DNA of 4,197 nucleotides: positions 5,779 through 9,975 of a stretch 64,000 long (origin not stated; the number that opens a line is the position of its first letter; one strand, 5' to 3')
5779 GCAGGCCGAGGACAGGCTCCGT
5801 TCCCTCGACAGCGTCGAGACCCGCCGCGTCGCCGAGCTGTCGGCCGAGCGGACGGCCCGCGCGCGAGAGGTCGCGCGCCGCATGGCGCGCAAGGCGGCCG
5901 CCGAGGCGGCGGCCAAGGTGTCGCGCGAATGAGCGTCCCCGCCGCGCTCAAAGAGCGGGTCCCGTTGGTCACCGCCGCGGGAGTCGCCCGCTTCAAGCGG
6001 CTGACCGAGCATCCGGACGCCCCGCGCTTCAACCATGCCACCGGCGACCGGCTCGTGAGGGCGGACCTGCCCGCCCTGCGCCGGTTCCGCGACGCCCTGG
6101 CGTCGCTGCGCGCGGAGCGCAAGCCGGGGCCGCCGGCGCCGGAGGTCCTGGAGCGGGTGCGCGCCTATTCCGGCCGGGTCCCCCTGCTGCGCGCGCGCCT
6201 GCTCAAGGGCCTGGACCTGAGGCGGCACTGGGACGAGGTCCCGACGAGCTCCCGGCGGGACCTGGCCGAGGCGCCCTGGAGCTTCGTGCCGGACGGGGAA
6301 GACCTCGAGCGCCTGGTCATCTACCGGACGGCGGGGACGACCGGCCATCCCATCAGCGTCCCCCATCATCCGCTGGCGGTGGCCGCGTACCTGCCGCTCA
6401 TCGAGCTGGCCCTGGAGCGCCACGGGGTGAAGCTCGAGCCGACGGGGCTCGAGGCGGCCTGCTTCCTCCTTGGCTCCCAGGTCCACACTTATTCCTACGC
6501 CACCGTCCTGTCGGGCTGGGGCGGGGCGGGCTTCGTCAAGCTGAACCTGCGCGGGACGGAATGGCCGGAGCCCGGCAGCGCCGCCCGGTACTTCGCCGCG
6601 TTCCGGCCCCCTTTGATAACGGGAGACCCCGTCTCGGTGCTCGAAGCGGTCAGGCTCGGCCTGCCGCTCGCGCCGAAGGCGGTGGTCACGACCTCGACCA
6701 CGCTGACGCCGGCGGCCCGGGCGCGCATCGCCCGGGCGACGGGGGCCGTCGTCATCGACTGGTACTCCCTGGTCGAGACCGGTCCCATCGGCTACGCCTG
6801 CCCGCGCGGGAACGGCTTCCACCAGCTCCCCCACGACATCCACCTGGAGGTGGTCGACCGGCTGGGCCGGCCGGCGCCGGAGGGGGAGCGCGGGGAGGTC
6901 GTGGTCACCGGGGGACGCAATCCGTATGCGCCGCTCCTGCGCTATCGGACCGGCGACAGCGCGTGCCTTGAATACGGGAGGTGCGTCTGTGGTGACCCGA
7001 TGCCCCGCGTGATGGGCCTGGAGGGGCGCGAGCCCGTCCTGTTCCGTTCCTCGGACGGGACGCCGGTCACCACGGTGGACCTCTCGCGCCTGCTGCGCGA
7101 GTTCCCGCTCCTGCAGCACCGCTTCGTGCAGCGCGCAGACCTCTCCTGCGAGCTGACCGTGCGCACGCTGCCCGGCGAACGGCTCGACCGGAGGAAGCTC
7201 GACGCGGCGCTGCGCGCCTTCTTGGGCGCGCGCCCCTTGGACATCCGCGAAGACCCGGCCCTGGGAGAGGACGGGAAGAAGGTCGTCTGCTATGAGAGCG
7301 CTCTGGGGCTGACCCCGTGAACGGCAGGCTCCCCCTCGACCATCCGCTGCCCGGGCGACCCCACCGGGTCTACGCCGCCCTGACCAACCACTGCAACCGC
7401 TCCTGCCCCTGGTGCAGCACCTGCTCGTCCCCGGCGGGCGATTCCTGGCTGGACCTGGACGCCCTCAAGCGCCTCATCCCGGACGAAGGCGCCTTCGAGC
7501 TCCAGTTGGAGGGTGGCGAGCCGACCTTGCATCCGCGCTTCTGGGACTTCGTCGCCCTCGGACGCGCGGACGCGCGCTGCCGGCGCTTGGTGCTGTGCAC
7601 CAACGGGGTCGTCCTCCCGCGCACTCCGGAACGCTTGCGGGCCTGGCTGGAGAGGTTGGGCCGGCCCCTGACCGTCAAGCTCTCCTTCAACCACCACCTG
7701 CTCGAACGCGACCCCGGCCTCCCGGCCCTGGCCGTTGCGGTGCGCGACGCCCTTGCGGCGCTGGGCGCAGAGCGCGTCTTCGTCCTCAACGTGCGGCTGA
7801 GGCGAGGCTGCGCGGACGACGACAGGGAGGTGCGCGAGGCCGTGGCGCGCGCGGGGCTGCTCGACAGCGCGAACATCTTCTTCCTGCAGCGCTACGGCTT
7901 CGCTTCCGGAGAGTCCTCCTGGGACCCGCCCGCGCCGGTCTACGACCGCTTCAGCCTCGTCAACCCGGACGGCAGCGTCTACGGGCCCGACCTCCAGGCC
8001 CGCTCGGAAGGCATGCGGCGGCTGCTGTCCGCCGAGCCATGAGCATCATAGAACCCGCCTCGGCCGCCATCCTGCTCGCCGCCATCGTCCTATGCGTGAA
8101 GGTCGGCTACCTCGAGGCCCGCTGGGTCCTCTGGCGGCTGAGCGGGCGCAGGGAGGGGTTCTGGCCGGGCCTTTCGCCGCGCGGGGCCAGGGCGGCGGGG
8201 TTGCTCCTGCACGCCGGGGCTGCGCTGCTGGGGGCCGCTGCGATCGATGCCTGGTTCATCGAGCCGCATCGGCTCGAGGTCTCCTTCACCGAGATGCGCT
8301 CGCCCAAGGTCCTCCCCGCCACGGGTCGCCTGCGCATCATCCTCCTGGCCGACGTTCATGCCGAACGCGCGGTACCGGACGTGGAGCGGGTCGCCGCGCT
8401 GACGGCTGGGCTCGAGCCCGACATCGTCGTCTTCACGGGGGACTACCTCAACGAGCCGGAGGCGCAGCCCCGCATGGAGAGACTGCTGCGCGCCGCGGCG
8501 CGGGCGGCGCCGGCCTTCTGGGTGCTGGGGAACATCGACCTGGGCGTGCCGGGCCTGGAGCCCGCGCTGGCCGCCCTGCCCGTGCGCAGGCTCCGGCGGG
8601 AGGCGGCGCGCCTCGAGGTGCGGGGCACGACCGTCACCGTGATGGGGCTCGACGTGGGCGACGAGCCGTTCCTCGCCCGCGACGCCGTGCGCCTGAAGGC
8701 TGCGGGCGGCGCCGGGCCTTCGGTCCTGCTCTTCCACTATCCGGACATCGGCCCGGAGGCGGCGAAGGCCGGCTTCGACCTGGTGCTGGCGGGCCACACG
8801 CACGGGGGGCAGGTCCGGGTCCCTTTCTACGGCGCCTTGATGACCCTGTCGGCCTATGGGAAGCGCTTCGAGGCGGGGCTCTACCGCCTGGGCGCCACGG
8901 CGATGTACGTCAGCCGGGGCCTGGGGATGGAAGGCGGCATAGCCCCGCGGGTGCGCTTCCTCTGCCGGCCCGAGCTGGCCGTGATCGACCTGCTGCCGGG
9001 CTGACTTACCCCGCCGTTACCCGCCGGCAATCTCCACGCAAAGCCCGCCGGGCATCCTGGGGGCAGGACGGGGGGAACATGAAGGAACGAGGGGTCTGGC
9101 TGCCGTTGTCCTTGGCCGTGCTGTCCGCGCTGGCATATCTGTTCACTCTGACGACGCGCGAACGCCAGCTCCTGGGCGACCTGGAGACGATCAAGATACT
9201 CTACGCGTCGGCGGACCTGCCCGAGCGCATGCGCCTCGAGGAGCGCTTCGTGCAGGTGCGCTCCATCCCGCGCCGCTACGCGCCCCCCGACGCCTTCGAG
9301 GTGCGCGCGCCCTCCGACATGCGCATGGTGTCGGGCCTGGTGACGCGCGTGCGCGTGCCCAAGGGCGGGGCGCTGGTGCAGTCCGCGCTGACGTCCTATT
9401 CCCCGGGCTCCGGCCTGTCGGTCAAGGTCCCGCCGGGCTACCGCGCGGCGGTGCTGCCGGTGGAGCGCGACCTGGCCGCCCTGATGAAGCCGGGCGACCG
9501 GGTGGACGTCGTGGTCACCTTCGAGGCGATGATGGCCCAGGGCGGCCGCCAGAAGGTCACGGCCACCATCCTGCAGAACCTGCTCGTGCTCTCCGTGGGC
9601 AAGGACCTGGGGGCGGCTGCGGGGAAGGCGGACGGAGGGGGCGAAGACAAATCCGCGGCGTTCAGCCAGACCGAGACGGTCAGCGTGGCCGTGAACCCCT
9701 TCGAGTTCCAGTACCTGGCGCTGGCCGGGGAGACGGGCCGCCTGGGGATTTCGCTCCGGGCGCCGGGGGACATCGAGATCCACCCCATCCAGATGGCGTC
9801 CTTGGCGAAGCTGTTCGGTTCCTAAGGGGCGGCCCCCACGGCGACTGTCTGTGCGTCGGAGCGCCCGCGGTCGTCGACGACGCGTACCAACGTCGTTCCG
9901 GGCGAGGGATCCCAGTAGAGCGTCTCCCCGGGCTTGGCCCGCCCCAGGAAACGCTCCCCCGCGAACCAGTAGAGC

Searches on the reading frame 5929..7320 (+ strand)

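Call 11: search_protein_families(library=pfam, proteins=[window:5929-7320:+], max_evalue=0.0001)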
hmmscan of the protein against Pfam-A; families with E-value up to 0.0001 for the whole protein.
window:5929-7320:+ (463 aa): 1 family
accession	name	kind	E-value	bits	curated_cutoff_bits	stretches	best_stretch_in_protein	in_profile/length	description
PF00501.34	AMP-binding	-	9.9e-05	21.7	29.9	0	130-328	166-376/384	AMP-binding enzyme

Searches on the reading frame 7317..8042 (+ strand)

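Call 11: search_protein_families(library=pfam, proteins=[window:7317-8042:+], max_evalue=0.0001)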
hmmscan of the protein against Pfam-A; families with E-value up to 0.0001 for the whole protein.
window:7317-8042:+ (241 aa): 1 family
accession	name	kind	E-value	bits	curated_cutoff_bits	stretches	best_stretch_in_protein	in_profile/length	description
PF04055.27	Radical_SAM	-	4.5e-07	30.6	29.5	1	22-109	3-96/166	Radical SAM superfamily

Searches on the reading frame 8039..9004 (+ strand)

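Call 11: search_protein_families(library=pfam, proteins=[window:8039-9004:+], max_evalue=0.0001)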
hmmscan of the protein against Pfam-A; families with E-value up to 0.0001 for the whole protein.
window:8039-9004:+ (321 aa): 2 families
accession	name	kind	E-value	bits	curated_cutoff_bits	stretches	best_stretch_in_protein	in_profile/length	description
PF00149.33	Metallophos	-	7.1e-12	46.6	21.5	1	98-256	1-190/191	Calcineurin-like phosphoesterase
PF12850.12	Metallophos_2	-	4e-07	30.6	27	1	99-259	2-121/154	Calcineurin-like phosphoesterase superfamily domain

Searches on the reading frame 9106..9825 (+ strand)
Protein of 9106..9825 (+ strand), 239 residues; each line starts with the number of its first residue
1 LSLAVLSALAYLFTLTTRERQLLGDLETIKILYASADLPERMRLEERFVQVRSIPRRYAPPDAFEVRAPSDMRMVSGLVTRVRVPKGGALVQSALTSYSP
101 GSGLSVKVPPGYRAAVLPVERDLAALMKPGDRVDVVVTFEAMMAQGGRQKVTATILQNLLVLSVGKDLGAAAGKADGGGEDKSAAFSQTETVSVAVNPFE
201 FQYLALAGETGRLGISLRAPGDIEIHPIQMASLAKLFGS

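Call 11: search_protein_families(library=pfam, proteins=[window:9106-9825:+], max_evalue=0.0001)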
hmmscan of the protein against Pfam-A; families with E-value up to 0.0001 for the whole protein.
window:9106-9825:+ (239 aa): 1 family
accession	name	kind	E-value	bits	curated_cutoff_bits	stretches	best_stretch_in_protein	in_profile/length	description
PF16976.10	RcpC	-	5.5e-18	65.4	28.8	1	103-218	2-114/114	Flp pilus assembly protein RcpC/CpaB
